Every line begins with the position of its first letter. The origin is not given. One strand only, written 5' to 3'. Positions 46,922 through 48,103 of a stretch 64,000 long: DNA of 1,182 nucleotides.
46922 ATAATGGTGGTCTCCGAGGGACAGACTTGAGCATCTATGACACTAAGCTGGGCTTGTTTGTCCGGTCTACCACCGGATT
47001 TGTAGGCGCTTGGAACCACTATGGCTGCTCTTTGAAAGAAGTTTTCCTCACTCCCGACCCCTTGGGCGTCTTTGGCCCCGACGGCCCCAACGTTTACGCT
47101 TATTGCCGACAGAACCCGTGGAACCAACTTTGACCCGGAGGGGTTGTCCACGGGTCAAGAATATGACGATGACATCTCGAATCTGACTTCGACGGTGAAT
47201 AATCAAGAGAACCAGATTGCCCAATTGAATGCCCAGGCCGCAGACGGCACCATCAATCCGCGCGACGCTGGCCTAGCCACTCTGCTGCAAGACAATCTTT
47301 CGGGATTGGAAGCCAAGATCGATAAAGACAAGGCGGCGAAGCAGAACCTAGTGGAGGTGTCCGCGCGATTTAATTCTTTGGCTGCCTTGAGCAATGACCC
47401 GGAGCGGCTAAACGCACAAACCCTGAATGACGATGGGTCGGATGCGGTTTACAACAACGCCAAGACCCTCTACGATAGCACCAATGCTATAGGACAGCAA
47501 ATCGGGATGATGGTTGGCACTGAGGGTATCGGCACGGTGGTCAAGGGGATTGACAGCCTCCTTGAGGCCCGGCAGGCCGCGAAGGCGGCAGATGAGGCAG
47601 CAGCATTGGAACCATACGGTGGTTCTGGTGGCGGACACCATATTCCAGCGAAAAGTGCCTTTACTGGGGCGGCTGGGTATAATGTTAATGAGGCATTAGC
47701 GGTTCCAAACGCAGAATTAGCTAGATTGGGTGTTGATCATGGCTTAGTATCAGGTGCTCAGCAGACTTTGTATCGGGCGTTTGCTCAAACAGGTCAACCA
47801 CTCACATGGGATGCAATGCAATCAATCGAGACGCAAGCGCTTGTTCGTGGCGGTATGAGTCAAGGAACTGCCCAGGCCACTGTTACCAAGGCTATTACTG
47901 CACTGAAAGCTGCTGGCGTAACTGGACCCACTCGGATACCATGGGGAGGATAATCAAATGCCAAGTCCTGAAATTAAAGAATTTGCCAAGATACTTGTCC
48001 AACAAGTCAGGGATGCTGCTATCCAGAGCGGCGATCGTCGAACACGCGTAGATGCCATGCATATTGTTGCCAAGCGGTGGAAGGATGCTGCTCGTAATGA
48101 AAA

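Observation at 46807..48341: Orphan Rhs-tip toxin (GHH motif) plus immunity cassette, broken at the core/toxin junction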

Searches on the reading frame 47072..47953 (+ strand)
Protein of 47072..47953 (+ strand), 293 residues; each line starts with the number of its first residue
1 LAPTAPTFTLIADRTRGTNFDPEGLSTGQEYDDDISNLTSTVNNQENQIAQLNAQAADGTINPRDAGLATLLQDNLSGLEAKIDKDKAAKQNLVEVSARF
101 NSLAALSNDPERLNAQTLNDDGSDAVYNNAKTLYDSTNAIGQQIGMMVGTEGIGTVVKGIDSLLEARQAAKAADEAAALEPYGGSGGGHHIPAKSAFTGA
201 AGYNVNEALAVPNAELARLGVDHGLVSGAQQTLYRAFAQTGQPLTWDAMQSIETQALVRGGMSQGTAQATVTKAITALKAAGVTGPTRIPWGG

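Call 3: search_protein_families(library=pfam, proteins=[window:47072-47953:+], max_evalue=1)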
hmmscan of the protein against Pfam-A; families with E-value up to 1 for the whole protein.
window:47072-47953:+ (293 aa): 4 families
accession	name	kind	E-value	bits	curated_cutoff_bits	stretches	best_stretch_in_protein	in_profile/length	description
PF16888.10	YwqH-like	-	7.7e-05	23.4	33.7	1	72-143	15-85/123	YwqH-like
PF22638.1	FlgK_D1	-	0.026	14.6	28.6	1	29-59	65-95/233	Flagellar hook-associated protein FlgK helical domain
PF11932.13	DUF3450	-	0.06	13.1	32.6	1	35-111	67-139/241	Protein of unknown function (DUF3450)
PF16326.10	ABC_tran_CTD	-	0.19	12.4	32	1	37-84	12-58/69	ABC transporter C-terminal domain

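Call 8: find_homologous_proteins(query=window:47123-47950:+, max_evalue=0.001)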
Query seq(276 aa) (276 aa): 90 proteins with E <= 0.001 among 8000 candidates.
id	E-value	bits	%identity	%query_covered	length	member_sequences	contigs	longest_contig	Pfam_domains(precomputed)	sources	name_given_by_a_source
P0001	7.7e-54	201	46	100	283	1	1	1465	-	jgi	jgi:hypothetical protein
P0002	1.0e-53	201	78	45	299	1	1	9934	-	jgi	jgi:hypothetical protein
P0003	5.6e-51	192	69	49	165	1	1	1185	-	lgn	-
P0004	1.8e-49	187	73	45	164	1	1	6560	-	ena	-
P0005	8.1e-49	185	73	44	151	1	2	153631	-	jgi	jgi:hypothetical protein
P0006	2.4e-48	183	71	44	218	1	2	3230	-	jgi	jgi:hypothetical protein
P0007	3.2e-48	183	50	75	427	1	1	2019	PF25023.2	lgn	-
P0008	3.3e-48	183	73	44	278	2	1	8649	PF07591.16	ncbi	-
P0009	5.0e-48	182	69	43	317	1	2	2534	-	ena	-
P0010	8.8e-48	182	73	43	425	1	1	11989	-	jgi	-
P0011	1.2e-47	181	71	45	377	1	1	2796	-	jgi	-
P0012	2.6e-47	180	68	47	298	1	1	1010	-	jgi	-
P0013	3.0e-47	180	61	50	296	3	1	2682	-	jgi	jgi:RHS repeat-associated protein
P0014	3.6e-47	180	77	39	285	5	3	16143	-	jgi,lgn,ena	jgi:hypothetical protein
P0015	4.3e-47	179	71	43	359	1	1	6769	-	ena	-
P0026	2.6e-45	174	41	99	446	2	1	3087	-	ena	-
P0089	7.2e-22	97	47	39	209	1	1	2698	PF15652.13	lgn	-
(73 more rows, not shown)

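Call 62: search_protein_families(library=pfam, proteins=[P0026, P0002], max_evalue=0.0001)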
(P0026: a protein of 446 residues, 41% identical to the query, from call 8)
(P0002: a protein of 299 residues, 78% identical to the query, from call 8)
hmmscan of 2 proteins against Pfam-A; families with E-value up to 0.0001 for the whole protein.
P0026 (446 aa): 0 families

P0002 (299 aa): 0 families

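Call 68: find_encoding_contigs(protein=window:47072-47950:+, flank=10000, max_places=4)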
Protein seq(293 aa) (293 aa): no gene with exactly this product is on record in the collection.

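Call 71: search_protein_families(library=pfam, alignment_id=A3, max_evalue=0.01)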
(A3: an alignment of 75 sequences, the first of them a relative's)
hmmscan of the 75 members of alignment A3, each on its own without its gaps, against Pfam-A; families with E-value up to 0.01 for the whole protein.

A. member 1, P0061 (333 aa): 0 families

B. families by the number of members that match (of 75 scanned): 6 families
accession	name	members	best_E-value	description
PF07591.16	PT-HINT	3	1.2e-08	Pretoxin HINT domain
PF25023.1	TEN_YD-shell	2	7.7e-06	Teneurin YD-shell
PF03527.20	RHS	1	1.3e-07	RHS protein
PF14890.11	Intein_splicing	1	5e-05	Intein splicing domain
PF15652.11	Tox-SHH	1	0.0014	HNH/Endo VII superfamily toxin with a SHH signature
PF15635.11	Tox-GHH2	1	0.0017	GHH signature containing HNH/Endo VII superfamily nuclease toxin 2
